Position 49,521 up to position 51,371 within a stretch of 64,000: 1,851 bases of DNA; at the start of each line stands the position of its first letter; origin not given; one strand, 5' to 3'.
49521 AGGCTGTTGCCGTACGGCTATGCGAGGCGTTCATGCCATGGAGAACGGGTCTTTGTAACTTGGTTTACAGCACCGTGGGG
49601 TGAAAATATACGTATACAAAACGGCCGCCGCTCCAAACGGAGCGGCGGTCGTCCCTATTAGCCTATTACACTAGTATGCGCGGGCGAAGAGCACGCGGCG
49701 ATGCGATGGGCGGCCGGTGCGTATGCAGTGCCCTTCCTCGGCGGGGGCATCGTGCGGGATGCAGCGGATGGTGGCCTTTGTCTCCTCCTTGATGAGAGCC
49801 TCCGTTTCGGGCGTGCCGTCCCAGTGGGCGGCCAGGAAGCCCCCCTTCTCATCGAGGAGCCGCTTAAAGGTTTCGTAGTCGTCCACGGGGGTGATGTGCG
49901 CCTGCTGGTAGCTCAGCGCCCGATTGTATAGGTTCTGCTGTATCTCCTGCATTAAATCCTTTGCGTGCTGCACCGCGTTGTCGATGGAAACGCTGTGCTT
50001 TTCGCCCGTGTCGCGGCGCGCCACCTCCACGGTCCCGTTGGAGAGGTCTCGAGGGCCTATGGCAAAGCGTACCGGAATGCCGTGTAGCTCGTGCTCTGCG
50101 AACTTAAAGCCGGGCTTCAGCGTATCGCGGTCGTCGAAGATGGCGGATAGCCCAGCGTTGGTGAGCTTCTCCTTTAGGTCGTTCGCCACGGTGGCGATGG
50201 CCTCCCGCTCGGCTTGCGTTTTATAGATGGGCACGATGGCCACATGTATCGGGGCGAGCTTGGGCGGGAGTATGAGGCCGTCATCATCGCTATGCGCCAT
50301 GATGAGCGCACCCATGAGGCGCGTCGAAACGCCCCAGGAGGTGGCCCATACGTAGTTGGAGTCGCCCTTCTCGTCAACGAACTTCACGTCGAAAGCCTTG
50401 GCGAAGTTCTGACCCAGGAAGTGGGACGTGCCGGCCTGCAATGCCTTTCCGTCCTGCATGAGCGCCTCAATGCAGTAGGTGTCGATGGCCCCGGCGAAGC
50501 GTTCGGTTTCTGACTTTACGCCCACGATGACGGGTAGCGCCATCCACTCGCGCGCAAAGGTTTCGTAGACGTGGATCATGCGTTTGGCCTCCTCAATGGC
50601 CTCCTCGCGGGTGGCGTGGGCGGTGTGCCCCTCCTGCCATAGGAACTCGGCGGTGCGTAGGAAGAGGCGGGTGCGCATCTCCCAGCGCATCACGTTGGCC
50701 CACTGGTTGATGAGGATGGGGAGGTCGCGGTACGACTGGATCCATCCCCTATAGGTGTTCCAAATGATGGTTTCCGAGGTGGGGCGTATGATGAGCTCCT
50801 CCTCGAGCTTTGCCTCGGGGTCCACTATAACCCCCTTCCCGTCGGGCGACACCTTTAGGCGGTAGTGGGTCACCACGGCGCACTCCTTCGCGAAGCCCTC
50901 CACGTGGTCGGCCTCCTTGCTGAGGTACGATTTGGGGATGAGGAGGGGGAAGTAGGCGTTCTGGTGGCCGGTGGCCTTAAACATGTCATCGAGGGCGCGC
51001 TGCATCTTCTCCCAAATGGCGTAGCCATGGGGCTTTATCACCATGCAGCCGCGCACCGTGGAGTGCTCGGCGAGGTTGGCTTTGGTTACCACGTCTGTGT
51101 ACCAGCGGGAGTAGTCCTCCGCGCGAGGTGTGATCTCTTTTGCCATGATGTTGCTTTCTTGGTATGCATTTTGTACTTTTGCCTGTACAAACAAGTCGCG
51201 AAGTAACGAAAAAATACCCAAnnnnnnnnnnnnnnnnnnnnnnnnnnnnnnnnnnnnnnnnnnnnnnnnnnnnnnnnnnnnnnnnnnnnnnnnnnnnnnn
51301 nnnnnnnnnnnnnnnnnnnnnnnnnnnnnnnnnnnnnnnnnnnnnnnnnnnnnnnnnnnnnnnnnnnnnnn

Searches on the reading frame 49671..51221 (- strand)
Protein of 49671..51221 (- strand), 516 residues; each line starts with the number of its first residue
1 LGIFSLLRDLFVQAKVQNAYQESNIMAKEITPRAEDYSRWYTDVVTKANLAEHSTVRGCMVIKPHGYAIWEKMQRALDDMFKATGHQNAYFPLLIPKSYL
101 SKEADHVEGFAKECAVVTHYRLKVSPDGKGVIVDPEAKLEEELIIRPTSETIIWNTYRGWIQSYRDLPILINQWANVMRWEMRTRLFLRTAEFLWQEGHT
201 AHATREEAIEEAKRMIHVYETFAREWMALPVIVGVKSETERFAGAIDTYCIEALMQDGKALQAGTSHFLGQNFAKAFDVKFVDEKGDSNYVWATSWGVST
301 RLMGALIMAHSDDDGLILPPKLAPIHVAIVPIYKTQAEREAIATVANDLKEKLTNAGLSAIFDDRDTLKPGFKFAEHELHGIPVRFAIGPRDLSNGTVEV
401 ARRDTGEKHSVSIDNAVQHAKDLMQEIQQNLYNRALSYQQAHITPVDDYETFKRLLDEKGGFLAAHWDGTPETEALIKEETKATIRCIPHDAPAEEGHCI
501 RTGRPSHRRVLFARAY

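Call 13: search_protein_families(library=pfam, proteins=[window:49671-51221:-], max_evalue=0.001)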
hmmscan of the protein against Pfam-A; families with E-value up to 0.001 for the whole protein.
window:49671-51221:- (516 aa): 3 families
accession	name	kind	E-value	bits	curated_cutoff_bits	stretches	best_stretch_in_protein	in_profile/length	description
PF09180.16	ProRS-C_1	-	3.5e-22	78.8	31.5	1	449-516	1-71/71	Prolyl-tRNA synthetase, C-terminal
PF00587.30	tRNA-synt_2b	-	4.1e-21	76.3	29.3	1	138-307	6-176/179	tRNA synthetase class II core domain (G, H, P, S and T)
PF03129.25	HGTP_anticodon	-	1.3e-20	73.7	21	1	326-419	1-90/94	Anticodon binding domain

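Call 66: find_related_loci(query=window:49671-51221:-, collection=genome_contigs, flank=3000)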
Query window:49671-51221:- (516 aa) in genome_contigs; peptide patterns used: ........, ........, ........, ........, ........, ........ (x = any residue, [..] = any of these).
600 stretches matched a pattern (row limit reached: there are more); 598 encode a relative of the query (tblastn E <= 1e-3); the best 80 are kept; 80 distinct loci.
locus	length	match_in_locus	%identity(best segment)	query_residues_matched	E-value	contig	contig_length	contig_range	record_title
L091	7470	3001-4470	72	26-516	0e+0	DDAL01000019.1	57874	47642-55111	MAG TPA_asm: Sphingobacteriaceae bacterium UBA2059 UBA2059_contig_1225, whole genome shotgun sequence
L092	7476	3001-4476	71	25-516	0e+0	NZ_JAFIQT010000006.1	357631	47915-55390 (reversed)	Telluribacter humicola strain KCTC 42819 NODE_6_length_357631_cov_27.223887, whole genome shotgun sequence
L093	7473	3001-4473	70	26-516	0e+0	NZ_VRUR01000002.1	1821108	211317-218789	Flagellimonas hymeniacidonis strain 176CP5-101 contig2, whole genome shotgun sequence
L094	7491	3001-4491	70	20-516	0e+0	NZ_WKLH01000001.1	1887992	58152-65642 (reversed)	Mangrovibacterium lignilyticum strain BM_7 NODE_1_length_1887992_cov_37.793052, whole genome shotgun sequence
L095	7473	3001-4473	70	26-516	0e+0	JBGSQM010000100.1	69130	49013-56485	MAG: Cellulophaga sp. isolate JTS-AC331 k141_2656502, whole genome shotgun sequence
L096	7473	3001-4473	71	26-516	0e+0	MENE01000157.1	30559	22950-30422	MAG: Bacteroidetes bacterium GWA2_31_9b gwa2_scaffold_6065, whole genome shotgun sequence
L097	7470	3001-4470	71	26-516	0e+0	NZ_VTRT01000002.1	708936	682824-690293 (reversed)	Pedobacter sp. BS3 BS3-1_scaffold2, whole genome shotgun sequence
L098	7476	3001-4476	70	25-516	0e+0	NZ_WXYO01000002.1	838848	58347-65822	Poritiphilus flavus strain R33 Scaffold2_1, whole genome shotgun sequence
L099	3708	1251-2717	72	28-516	0e+0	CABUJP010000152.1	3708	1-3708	MAG TPA_asm: uncultured Alistipes sp. isolate MGYG-HGUT-04056 genome assembly, contig: GUT_GENOME255109_152, whole genom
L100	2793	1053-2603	68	4-516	0e+0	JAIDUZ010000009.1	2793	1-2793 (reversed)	MAG: Alistipes sp. isolate SC0369_comb_22 SC0369_comb_22_contig_9, whole genome shotgun sequence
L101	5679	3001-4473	70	26-516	0e+0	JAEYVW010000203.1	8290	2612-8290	MAG: Bacteroidetes bacterium isolate OH_CBlB_234 k127_2166042, whole genome shotgun sequence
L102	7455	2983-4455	70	26-516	0e+0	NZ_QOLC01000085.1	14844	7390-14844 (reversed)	Candidatus Ulvibacter alkanivorans strain Bin25-node4 NODE_1124_length_14844_cov_7.84018_ID_691393, whole genome shotgun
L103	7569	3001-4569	67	1-516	0e+0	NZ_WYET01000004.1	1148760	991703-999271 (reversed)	Flagellimonas chongwuensis strain HICW HICW_ctg0001, whole genome shotgun sequence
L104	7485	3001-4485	71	20-516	0e+0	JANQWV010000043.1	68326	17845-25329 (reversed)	MAG: Flavobacteriales bacterium isolate MAG_96 P22051_105_S27_metaspades_481_68326_cov_7, whole genome shotgun sequence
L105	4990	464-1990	68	8-516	0e+0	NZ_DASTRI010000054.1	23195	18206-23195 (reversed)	MAG: Chitinophaga sp. isolate SMAG_U2248 k141_825651, whole genome shotgun sequence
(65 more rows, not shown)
